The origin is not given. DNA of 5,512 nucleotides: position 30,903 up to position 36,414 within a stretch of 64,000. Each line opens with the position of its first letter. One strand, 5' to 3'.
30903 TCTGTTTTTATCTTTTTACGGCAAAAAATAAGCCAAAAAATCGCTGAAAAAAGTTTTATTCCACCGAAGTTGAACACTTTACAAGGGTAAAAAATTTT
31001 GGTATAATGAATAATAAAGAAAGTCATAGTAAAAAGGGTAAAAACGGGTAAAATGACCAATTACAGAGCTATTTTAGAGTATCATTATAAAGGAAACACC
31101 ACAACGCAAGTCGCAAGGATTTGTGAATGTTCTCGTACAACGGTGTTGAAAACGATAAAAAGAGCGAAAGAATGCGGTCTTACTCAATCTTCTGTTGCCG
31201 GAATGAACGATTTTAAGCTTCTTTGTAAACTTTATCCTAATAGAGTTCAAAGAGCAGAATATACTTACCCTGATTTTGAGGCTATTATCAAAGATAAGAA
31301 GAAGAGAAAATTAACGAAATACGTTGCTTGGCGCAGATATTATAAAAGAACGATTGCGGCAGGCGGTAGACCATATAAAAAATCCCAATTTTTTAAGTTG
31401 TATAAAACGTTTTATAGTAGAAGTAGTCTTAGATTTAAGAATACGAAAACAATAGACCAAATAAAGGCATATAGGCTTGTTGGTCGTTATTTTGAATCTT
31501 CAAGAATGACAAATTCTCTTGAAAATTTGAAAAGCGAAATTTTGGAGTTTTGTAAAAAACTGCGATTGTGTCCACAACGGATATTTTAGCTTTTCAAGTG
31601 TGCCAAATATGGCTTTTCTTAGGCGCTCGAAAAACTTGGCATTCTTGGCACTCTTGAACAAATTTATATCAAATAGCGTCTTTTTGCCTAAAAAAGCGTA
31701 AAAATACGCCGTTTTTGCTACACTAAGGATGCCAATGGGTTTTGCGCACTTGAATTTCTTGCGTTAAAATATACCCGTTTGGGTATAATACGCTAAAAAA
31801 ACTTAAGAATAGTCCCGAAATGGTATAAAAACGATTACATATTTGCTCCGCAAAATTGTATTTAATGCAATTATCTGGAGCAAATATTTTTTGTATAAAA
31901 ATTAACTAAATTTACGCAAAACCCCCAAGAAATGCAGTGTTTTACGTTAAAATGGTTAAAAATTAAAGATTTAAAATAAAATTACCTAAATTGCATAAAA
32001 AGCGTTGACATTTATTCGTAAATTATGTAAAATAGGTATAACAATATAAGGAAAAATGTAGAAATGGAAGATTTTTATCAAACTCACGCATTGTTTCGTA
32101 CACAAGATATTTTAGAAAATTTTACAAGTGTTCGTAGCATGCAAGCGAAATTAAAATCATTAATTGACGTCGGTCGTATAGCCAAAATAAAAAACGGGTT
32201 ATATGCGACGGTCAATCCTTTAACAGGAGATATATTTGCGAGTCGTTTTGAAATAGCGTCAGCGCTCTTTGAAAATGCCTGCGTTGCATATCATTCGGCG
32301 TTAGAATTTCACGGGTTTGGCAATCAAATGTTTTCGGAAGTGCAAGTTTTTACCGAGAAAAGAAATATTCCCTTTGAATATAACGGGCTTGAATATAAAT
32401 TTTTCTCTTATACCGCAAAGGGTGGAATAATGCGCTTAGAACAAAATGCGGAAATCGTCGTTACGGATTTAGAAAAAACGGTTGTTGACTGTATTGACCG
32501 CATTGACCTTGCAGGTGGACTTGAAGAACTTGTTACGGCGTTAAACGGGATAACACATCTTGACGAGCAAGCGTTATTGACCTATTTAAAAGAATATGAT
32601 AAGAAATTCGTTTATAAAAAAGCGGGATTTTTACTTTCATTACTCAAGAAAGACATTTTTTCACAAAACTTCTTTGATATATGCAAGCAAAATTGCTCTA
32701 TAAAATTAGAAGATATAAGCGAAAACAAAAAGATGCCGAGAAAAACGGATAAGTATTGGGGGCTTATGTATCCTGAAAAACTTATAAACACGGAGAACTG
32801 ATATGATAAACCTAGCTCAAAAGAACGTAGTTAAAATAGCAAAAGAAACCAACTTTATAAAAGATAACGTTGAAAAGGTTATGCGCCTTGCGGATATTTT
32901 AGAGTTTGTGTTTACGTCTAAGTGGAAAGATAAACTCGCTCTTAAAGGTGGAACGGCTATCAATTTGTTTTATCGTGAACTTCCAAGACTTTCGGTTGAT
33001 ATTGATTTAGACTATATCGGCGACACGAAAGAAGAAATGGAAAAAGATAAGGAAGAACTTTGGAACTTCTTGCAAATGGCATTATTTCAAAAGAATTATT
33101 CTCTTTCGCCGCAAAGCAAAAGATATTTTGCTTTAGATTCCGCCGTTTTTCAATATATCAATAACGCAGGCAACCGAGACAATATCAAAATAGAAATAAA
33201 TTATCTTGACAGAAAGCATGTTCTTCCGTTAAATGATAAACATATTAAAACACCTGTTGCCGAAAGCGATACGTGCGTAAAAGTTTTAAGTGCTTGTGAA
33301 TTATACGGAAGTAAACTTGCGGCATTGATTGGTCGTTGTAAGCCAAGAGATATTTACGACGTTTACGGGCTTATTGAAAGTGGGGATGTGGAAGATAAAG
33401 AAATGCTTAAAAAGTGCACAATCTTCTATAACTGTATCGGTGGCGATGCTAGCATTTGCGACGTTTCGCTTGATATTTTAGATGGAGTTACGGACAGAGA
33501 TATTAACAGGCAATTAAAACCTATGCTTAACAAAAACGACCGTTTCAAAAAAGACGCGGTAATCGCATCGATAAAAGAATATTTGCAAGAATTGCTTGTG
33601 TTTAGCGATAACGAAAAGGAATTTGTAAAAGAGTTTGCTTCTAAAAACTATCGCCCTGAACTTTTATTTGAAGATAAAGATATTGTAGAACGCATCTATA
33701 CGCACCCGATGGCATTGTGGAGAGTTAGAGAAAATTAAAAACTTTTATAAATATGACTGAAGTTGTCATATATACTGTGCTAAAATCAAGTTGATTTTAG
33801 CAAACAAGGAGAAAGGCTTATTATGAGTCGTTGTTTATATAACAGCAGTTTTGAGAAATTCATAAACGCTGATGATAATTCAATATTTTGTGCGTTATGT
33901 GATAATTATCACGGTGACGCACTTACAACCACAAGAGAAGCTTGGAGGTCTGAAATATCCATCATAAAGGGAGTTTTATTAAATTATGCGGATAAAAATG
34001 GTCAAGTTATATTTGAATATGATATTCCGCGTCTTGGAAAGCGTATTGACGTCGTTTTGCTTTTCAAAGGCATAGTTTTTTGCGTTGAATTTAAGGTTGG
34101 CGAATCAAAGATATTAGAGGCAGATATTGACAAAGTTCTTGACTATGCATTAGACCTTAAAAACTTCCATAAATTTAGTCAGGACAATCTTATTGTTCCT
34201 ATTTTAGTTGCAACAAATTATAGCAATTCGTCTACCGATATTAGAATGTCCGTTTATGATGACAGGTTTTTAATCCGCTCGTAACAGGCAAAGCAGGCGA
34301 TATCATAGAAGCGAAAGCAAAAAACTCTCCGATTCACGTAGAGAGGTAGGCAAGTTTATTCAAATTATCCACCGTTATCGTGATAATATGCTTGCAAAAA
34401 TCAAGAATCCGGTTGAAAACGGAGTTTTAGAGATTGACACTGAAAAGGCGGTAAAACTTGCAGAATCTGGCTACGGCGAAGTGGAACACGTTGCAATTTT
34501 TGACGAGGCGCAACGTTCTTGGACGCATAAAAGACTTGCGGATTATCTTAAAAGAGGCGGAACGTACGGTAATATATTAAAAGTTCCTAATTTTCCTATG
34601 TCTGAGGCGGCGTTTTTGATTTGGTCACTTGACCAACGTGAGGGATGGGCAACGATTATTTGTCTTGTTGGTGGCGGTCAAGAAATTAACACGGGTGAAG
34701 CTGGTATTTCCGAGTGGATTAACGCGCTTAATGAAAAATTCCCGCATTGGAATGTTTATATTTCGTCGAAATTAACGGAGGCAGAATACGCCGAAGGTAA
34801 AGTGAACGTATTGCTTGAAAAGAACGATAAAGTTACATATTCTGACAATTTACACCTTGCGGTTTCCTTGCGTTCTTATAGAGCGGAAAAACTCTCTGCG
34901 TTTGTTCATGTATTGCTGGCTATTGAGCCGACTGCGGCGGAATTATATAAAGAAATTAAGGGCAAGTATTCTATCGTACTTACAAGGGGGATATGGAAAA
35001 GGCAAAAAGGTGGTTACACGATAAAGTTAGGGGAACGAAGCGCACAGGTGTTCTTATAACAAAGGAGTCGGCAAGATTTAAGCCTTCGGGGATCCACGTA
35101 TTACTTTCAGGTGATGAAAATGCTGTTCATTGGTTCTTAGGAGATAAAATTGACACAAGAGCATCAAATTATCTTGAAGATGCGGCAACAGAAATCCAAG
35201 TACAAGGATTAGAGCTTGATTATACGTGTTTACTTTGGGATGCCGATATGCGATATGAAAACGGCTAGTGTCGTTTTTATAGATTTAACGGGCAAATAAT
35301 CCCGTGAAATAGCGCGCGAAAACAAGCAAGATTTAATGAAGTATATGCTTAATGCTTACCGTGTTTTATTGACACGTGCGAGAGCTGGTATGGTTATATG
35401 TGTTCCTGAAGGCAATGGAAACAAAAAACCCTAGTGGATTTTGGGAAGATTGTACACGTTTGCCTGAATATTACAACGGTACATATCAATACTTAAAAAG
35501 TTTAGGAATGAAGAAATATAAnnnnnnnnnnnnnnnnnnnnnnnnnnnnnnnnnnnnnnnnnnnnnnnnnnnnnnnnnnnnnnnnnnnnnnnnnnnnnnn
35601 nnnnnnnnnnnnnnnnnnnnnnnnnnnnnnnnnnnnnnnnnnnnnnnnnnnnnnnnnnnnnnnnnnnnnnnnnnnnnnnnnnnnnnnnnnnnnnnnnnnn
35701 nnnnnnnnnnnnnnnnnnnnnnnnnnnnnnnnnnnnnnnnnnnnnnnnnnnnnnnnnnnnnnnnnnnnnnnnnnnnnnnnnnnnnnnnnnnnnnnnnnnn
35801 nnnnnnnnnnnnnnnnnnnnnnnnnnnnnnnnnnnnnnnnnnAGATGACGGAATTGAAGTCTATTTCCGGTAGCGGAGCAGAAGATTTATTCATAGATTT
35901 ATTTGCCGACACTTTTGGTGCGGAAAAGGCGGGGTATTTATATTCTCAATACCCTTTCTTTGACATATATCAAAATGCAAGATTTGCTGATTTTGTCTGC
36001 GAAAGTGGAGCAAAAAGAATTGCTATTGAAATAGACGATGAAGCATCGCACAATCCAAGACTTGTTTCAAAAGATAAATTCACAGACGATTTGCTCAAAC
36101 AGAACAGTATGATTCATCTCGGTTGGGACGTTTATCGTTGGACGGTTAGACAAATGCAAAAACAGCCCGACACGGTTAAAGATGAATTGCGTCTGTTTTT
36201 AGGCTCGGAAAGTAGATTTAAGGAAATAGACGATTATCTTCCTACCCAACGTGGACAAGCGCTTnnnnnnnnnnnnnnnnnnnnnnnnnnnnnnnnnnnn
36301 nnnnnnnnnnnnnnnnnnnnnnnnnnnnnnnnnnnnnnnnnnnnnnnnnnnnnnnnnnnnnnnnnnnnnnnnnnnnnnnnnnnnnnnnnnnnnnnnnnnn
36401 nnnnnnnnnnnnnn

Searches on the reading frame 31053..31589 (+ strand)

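Call 15: search_protein_families(library=pfam, proteins=[window:31053-31589:+], max_evalue=0.001)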
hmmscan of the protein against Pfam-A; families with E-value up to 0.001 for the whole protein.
window:31053-31589:+ (178 aa): 3 families
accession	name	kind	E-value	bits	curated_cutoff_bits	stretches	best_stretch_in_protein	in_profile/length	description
PF13730.12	HTH_36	-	0.00011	22.4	25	0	7-43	14-54/55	Helix-turn-helix domain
PF13384.12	HTH_23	-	0.00011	22.4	24.6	1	7-40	10-43/50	Homeodomain-like domain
PF00196.25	GerE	-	0.00044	20.3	23.5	1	5-31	8-34/57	Bacterial regulatory proteins, luxR family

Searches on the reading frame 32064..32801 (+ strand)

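Call 15: search_protein_families(library=pfam, proteins=[window:32064-32801:+], max_evalue=0.001)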
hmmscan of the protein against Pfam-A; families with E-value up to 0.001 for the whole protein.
window:32064-32801:+ (245 aa): 0 families

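Call 71: search_protein_families(library=padloc, proteins=[window:32064-32801:+], max_evalue=0.00001)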
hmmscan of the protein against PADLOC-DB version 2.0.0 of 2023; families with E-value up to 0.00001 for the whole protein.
window:32064-32801:+ (245 aa): 21 families
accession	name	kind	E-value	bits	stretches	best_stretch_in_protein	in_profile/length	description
PDLC02269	AbiEi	-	1.6e-67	225.4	1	8-244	10-244/251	AbiEi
PDLC02287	AbiEi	-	1.1e-59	200.1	1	9-242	11-242/253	AbiEi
PDLC02270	AbiEi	-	2.1e-38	129.9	1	2-243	4-260/265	AbiEi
PDLC02267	AbiEi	-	8.2e-37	125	1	7-234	17-238/252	AbiEi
PDLC02276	AbiEi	-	4.3e-19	67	1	8-198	15-212/270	AbiEi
PDLC02266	AbiEi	-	3.9e-15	53.9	1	8-239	15-253/258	AbiEi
PDLC02265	AbiEi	-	2.5e-14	51.5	1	5-161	11-164/198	AbiEi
PDLC02225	AbiEi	-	3.5e-14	51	1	24-164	29-164/198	AbiEi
PDLC02271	AbiEi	-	8.5e-14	49.4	1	30-224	44-246/263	AbiEi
PDLC02272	AbiEi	-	2.7e-12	44.9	1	27-193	30-197/200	AbiEi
PDLC02282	AbiEi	-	4.2e-12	44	1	10-233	17-249/260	AbiEi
PDLC02230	AbiEi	-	3.6e-11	41.1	1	13-151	6-142/192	AbiEi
PDLC02283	AbiEi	-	1.6e-10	39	1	4-160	13-166/201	AbiEi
PDLC02252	AbiEi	-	3.7e-10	37.8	1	8-236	15-251/259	AbiEi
PDLC02241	AbiEi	-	3.1e-09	34.9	1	7-183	12-187/199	AbiEi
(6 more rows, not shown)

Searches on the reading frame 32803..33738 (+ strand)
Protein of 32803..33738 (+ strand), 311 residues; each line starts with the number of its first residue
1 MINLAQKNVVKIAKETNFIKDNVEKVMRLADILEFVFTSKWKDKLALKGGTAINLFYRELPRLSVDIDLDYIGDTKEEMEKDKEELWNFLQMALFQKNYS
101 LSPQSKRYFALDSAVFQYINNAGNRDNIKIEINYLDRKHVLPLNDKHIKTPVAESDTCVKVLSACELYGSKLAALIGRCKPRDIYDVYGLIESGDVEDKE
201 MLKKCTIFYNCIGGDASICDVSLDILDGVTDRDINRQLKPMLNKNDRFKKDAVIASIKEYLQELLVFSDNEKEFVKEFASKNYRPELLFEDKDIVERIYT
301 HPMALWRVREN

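Call 16: search_protein_families(library=pfam, proteins=[window:32803-33738:+], max_evalue=0.001)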
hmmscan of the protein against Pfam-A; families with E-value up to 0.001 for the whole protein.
window:32803-33738:+ (311 aa): 1 family
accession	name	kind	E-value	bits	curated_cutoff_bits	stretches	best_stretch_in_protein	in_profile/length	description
PF08843.17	AbiEii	-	5e-27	95.8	22.5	1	38-244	8-226/238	Nucleotidyl transferase AbiEii toxin, Type IV TA system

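Call 71: search_protein_families(library=padloc, proteins=[window:32803-33738:+], max_evalue=0.00001)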
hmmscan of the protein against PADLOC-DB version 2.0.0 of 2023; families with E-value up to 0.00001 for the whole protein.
window:32803-33738:+ (311 aa): 21 families
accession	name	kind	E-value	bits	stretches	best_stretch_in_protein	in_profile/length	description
PDLC02305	AbiEii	-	2.1e-99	330.6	1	4-310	3-305/306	AbiEii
PDLC02290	AbiEii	-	1.4e-31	108.1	1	24-220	7-186/290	AbiEii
PDLC02304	AbiEii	-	9.7e-25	86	1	5-264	3-258/260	AbiEii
PDLC02294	AbiEii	-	2.3e-20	71.5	1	21-261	20-256/260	AbiEii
PDLC02323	AbiEii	-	1.4e-13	49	1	6-212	4-205/248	AbiEii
PDLC02324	AbiEii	-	1.4e-12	45.8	1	27-255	8-215/231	AbiEii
PDLC02292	AbiEii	-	5e-12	44.2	1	12-154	17-148/283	AbiEii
PDLC02307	AbiEii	-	7.1e-12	43.6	1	38-192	16-146/219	AbiEii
PDLC02313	AbiEii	-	1.7e-11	42.1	1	30-204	29-201/254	AbiEii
PDLC02296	AbiEii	-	2.3e-10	38.1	1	9-244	8-250/282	AbiEii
PDLC02289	AbiEii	-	3.4e-10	37.9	1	10-205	19-233/309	AbiEii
PDLC02330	AbiEii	-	1.2e-09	36.2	1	31-194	13-162/219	AbiEii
PDLC02303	AbiEii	-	6.2e-09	33.7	1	22-199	19-190/249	AbiEii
PDLC02317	AbiEii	-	7.7e-09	33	1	5-199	3-211/396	AbiEii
PDLC02328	AbiEii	-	1.9e-07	29.2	1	42-187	12-138/203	AbiEii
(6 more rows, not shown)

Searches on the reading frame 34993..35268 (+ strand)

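Call 16: search_protein_families(library=pfam, proteins=[window:34993-35268:+], max_evalue=0.001)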
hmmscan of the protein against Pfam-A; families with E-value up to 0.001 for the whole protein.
window:34993-35268:+ (91 aa): 1 family
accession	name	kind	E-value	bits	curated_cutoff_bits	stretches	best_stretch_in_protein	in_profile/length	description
PF09848.15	SLFN-g3_helicase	-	1.4e-13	51.3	24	1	2-89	200-297/354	Schlafen group 3, DNA/RNA helicase domain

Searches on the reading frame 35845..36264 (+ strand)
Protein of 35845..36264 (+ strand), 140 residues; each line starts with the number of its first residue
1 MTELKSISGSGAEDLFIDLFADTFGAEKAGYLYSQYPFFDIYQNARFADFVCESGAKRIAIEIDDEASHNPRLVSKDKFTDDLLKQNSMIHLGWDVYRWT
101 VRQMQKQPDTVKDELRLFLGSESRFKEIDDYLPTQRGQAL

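Call 62: search_protein_families(library=pfam, proteins=[window:35845-36264:+], max_evalue=10)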
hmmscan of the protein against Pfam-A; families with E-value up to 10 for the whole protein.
window:35845-36264:+ (140 aa): 2 families
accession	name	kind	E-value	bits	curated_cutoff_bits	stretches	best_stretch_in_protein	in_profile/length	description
PF18741.7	MTES_1575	-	5e-06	26.9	38.2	1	47-116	26-93/96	REase_MTES_1575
PF04480.18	DUF559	-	0.0022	18.2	20.6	1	47-116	45-105/109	Protein of unknown function (DUF559)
